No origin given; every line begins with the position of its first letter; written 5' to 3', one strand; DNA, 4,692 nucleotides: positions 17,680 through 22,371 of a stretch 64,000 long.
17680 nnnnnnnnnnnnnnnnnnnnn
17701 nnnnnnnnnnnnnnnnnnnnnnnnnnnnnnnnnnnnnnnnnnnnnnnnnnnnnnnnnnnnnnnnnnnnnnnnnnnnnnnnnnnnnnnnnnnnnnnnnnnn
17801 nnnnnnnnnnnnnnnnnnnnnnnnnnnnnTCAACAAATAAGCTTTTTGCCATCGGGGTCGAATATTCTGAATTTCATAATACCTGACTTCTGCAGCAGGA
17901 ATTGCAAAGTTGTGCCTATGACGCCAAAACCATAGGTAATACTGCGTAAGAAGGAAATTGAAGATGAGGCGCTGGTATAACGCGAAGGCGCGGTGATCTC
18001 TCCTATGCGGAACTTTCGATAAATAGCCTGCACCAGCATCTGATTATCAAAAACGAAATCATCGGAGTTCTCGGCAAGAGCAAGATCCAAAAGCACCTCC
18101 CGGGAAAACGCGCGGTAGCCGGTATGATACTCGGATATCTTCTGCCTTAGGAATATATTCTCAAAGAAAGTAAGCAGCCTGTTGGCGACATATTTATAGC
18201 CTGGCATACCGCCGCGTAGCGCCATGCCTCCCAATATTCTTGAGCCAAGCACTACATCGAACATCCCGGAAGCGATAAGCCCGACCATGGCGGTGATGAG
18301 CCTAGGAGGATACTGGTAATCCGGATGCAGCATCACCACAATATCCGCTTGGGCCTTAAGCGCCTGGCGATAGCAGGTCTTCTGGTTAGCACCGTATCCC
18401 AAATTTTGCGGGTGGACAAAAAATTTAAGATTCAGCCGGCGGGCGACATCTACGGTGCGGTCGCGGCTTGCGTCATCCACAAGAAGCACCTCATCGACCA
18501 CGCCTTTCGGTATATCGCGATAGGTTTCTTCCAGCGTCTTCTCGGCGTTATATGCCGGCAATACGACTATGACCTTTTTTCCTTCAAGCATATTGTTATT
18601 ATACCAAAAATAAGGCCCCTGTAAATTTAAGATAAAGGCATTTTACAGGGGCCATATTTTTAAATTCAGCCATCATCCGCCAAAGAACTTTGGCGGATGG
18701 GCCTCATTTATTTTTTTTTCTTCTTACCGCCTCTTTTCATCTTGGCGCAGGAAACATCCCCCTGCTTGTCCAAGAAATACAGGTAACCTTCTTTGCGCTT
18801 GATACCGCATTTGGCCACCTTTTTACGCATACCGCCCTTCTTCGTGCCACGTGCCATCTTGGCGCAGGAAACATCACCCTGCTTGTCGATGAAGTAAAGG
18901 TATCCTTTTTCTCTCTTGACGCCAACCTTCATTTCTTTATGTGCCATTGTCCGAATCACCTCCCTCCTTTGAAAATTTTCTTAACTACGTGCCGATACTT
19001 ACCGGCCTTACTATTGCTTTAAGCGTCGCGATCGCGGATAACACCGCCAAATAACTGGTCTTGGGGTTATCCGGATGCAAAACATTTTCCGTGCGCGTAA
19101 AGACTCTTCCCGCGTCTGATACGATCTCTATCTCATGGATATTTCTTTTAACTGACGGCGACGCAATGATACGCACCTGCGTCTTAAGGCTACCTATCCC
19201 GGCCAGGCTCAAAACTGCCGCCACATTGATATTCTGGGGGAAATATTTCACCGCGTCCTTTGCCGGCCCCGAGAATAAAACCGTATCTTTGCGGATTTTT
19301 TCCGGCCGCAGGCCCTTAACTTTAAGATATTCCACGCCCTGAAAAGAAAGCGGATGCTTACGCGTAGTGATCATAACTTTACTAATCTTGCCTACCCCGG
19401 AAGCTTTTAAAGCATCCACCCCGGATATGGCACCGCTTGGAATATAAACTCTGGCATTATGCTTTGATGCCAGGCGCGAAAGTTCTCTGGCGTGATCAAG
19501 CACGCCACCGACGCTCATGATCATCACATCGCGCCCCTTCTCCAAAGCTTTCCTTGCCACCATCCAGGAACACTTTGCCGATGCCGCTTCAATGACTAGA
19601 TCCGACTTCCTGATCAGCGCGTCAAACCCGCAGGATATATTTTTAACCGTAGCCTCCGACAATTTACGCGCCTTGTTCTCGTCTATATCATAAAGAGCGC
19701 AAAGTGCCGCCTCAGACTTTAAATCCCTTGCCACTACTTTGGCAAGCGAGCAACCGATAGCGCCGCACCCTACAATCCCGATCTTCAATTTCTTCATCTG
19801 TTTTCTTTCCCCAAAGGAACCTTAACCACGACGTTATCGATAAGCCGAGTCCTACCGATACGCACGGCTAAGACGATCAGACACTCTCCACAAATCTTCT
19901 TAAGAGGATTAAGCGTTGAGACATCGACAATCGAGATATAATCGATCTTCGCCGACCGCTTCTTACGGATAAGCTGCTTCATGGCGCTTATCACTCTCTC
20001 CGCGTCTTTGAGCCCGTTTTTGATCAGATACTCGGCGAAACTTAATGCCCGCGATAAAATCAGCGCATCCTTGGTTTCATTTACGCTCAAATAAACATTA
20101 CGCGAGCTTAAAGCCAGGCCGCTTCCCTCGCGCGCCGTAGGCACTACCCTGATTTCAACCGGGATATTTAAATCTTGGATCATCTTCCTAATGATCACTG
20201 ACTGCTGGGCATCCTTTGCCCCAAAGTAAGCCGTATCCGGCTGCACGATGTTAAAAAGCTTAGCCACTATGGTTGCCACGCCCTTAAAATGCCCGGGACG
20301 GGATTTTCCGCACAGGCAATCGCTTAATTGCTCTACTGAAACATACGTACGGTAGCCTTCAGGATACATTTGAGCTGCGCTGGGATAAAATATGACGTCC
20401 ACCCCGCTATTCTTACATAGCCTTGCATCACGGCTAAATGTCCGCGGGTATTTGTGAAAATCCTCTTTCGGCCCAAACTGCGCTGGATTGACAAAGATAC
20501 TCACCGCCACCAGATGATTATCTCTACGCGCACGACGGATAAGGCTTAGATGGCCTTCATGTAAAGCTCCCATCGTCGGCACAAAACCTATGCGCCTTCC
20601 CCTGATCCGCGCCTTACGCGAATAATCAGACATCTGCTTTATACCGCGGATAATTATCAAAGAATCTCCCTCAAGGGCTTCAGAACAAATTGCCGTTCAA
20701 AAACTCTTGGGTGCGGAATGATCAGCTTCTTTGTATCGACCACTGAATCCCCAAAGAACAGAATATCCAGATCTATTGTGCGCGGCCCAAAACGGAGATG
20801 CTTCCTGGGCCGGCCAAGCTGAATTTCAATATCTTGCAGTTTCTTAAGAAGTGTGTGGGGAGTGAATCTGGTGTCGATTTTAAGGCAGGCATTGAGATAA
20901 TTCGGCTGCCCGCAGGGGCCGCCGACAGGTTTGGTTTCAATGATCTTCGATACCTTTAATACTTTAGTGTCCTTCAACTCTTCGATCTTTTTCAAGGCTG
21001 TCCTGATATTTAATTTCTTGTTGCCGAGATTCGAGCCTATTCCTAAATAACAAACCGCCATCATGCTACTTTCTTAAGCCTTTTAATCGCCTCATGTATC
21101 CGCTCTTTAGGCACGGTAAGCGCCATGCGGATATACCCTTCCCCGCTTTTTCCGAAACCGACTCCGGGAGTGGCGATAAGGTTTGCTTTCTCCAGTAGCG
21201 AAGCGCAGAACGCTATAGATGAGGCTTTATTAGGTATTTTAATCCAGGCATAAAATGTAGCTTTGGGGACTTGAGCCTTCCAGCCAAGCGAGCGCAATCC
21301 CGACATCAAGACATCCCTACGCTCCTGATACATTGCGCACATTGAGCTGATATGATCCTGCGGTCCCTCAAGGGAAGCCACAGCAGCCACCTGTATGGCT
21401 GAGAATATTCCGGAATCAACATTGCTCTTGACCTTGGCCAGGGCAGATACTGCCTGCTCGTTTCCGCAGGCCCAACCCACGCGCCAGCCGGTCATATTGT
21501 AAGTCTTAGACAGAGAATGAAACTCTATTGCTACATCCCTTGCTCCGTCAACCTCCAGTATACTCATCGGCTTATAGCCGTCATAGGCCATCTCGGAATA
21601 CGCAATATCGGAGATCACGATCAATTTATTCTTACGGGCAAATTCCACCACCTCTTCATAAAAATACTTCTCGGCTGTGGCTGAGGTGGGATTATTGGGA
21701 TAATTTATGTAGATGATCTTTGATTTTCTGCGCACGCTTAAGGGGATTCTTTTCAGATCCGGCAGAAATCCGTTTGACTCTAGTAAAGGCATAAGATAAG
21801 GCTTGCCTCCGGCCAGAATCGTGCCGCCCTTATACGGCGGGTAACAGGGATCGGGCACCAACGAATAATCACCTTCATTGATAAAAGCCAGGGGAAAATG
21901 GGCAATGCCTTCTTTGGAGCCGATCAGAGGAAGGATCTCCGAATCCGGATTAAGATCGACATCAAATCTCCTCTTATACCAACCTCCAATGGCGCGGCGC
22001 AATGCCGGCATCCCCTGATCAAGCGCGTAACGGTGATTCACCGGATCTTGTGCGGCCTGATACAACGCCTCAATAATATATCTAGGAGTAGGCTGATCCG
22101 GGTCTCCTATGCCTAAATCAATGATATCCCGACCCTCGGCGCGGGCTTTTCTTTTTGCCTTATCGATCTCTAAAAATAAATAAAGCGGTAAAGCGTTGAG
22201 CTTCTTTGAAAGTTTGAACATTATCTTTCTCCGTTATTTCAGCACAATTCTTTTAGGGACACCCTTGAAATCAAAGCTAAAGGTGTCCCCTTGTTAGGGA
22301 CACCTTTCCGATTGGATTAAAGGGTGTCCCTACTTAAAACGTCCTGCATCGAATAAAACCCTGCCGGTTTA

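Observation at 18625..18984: Highly expressed-looking 83-aa basic protein built from two 28-aa tandem repeats, with a 29-nt identical DNA core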

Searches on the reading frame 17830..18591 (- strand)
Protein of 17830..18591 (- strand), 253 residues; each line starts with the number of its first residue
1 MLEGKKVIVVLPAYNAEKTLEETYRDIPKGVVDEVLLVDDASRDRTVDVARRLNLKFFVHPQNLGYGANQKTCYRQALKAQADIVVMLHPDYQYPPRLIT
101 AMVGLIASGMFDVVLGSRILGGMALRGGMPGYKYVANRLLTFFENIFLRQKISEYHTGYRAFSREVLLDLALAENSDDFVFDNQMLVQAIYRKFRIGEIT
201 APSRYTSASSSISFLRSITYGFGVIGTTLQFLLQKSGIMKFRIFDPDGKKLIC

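Call 53: search_protein_families(library=pfam, proteins=[window:17830-18591:-], max_evalue=0.00001)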
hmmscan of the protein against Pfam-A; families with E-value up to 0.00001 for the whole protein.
window:17830-18591:- (253 aa): 1 family
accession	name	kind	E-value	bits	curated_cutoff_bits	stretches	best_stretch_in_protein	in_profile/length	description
PF00535.33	Glycos_transf_2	-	4.8e-24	85.6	23.3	1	9-167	2-164/168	Glycosyl transferase family 2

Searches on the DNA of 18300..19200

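Call 72: search_rna_families(source=window, start=18300, end=19200, threshold=evalue, max_evalue=1)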
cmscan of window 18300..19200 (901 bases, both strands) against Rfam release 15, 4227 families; matches with E-value up to 1: 3.
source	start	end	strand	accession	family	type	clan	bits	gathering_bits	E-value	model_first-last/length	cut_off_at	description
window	18593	18670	-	RF03709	MIR1878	Gene; miRNA;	-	22.7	70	0.14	1-100/100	no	MIR1878 microRNA precursor family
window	18599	18669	-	RF00641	mir-154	Gene; miRNA;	CL00149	20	52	0.6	1-82/82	no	mir-154 microRNA precursor family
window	18606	18659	-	RF04173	MIR847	Gene; miRNA;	-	18.3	184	0.44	1-164/164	no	MIR847 microRNA precursor family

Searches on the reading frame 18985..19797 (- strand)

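Call 53: search_protein_families(library=pfam, proteins=[window:18985-19797:-], max_evalue=0.00001)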
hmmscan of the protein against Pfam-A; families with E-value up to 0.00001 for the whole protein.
window:18985-19797:- (270 aa): 3 families
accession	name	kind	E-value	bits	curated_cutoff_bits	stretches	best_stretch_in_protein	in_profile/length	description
PF01958.23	Asp_DH_C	-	2.8e-31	108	27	1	169-256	2-89/89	Aspartate dehydrogenase, C-terminal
PF03447.22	NAD_binding_3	-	9.7e-17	62.2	24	1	10-120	1-116/116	Homoserine dehydrogenase, NAD binding domain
PF01408.29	GFO_IDH_MocA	-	1.4e-06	29.4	24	1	4-117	1-116/120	Oxidoreductase family, NAD-binding Rossmann fold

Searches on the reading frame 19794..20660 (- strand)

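Call 53: search_protein_families(library=pfam, proteins=[window:19794-20660:-], max_evalue=0.00001)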
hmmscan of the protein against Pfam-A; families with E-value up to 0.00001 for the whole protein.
window:19794-20660:- (288 aa): 1 family
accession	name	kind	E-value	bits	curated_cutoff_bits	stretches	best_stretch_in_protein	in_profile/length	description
PF02569.21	Pantoate_ligase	-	2.8e-107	358.3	20.7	1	3-278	2-268/268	Pantoate-beta-alanine ligase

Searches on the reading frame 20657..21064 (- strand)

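Call 53: search_protein_families(library=pfam, proteins=[window:20657-21064:-], max_evalue=0.00001)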
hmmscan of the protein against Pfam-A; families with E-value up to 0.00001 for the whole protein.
window:20657-21064:- (135 aa): 1 family
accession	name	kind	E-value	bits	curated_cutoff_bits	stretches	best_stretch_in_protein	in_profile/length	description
PF01288.25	HPPK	-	2.9e-39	134.5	25.7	1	6-134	1-114/116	7,8-dihydro-6-hydroxymethylpterin-pyrophosphokinase (HPPK)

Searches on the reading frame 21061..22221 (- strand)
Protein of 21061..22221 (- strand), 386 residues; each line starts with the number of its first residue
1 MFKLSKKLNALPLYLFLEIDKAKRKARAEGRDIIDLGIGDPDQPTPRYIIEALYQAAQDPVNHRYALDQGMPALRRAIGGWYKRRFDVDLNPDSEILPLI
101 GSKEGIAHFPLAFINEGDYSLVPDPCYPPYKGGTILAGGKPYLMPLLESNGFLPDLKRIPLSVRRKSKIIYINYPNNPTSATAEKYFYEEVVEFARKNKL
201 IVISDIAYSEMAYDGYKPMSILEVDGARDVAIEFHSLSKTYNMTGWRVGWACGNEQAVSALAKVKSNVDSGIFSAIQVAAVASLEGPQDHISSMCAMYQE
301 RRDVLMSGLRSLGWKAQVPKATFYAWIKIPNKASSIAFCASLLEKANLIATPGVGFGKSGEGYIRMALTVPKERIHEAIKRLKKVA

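Call 53: search_protein_families(library=pfam, proteins=[window:21061-22221:-], max_evalue=0.00001)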
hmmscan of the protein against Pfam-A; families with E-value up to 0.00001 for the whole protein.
window:21061-22221:- (386 aa): 1 family
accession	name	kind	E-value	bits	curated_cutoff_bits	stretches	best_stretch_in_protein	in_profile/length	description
PF00155.27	Aminotran_1_2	-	1.8e-62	212.1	19.7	1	32-382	2-361/361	Aminotransferase class I and II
